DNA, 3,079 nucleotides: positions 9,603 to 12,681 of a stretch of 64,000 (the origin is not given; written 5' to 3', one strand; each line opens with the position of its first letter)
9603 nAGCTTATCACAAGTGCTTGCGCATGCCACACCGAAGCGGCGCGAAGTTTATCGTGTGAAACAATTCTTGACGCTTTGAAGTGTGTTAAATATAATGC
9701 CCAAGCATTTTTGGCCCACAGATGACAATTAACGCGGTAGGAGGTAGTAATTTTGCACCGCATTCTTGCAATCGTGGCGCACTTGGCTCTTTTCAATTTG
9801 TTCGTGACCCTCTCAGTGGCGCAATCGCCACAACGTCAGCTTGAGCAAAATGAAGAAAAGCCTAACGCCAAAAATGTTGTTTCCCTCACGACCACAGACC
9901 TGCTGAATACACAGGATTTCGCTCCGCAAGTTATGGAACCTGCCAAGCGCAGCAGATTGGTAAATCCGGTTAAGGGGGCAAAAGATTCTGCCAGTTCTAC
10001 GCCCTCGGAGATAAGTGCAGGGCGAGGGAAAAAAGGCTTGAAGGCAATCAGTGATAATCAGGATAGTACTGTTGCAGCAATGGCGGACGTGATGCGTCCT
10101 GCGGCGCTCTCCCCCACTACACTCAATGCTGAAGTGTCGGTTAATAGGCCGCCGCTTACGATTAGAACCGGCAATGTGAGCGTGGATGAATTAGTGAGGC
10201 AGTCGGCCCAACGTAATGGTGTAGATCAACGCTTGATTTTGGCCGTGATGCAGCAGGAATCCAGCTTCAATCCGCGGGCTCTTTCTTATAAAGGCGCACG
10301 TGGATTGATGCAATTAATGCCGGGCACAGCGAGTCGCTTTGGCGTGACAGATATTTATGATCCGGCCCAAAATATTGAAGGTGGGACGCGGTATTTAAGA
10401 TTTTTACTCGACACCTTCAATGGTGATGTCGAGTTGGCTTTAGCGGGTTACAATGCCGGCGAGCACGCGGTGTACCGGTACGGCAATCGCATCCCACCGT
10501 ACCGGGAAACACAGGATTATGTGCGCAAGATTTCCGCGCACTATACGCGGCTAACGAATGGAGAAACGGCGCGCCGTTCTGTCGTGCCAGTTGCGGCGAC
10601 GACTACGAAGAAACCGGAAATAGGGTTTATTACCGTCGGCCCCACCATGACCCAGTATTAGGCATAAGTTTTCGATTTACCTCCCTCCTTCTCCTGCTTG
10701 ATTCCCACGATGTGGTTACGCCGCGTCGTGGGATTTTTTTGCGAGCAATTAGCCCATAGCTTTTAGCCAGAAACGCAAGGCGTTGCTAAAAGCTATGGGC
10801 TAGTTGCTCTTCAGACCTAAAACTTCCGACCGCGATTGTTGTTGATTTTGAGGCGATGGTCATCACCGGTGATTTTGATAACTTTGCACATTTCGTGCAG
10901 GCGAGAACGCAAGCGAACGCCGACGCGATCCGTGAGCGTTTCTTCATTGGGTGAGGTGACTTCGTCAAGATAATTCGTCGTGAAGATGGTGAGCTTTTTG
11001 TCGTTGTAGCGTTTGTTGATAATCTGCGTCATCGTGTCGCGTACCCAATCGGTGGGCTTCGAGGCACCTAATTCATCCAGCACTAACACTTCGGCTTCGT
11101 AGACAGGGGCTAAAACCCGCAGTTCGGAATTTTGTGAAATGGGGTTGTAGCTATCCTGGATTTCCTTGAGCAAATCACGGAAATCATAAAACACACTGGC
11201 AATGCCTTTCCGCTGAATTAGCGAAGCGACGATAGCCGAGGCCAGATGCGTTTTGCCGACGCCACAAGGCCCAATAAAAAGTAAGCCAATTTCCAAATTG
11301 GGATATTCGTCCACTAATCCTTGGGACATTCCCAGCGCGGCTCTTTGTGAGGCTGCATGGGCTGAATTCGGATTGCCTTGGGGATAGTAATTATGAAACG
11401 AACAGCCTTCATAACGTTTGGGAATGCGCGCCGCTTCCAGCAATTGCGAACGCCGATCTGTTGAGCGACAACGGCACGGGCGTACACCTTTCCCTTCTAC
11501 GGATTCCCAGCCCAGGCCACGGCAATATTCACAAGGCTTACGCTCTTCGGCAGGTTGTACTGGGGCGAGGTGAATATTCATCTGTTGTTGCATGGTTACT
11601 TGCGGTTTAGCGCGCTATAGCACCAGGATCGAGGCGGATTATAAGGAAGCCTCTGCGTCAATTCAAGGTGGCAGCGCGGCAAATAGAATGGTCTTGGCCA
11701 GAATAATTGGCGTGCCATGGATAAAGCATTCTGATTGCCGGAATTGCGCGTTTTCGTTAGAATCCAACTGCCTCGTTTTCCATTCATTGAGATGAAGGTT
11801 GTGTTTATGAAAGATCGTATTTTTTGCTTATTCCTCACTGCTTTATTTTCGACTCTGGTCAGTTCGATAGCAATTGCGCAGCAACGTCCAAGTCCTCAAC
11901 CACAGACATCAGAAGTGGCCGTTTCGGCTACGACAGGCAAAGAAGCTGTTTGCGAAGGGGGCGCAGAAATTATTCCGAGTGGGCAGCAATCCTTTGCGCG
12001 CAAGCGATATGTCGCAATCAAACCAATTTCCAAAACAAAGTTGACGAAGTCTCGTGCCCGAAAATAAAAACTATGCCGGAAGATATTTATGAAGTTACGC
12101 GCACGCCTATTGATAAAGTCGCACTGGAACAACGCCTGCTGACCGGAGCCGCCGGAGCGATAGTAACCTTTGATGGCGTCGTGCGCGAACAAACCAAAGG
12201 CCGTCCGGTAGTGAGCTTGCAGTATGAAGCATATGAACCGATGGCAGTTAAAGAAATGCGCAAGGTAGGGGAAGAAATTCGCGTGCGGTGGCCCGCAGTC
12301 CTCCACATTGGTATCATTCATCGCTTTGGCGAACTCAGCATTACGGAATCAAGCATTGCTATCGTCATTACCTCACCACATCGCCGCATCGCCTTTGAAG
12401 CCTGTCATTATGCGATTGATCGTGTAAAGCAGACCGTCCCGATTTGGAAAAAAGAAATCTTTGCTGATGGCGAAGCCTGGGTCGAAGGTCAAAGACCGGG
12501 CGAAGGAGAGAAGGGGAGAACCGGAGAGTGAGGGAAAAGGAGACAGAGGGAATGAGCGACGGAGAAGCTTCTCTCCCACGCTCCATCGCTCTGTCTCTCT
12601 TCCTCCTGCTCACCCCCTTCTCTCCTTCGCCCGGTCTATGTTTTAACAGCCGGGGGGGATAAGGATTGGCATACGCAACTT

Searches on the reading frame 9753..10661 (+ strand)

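Call 8: search_protein_families(library=pfam, proteins=[window:9753-10661:+], max_evalue=0.01)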
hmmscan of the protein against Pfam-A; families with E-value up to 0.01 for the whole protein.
window:9753-10661:+ (302 aa): 5 families
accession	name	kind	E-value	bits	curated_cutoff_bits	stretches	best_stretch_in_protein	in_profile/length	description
PF01464.25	SLT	-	1.9e-31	108.5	21.3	1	147-244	2-105/117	Transglycosylase SLT domain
PF18013.6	Phage_lysozyme2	-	0.0013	19.4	28.2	1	162-197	23-60/140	Phage tail lysozyme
PF13406.11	SLT_2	-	0.0037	16.9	24.3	0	178-200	151-173/292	Transglycosylase SLT domain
PF19489.4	SLT_4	-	0.0054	16.8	27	1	145-180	35-70/184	Transglycosylase SLT domain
PF13702.11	Lysozyme_like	-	0.0091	16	25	0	146-239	9-97/165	Lysozyme-like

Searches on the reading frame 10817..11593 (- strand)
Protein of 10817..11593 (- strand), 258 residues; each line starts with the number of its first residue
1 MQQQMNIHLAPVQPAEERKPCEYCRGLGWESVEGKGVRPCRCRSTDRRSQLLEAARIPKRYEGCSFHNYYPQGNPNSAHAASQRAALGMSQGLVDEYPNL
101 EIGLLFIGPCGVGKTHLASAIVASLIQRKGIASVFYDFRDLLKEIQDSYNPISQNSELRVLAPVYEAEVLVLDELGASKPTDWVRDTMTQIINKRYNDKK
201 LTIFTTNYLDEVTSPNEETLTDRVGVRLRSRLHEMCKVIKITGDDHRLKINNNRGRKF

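Call 54: search_protein_families(library=pfam, proteins=[window:10817-11593:-], max_evalue=0.00001)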
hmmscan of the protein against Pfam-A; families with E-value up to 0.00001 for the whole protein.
window:10817-11593:- (258 aa): 2 families
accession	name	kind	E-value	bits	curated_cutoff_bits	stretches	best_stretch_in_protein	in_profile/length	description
PF01695.23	IstB_IS21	-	2.3e-17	63.7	24.1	1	104-250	95-234/238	IstB-like ATP binding protein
PF00004.35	AAA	-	4.3e-07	30.9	21.2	1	104-217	1-119/131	ATPase family associated with various cellular activities (AAA)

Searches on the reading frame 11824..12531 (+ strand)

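Call 54: search_protein_families(library=pfam, proteins=[window:11824-12531:+], max_evalue=0.00001)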
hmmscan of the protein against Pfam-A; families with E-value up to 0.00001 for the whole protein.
window:11824-12531:+ (235 aa): 1 family
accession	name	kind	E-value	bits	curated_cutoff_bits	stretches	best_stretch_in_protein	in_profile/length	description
PF02391.22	MoaE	-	9.8e-37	126.1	23.4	1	91-203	1-113/114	MoaE protein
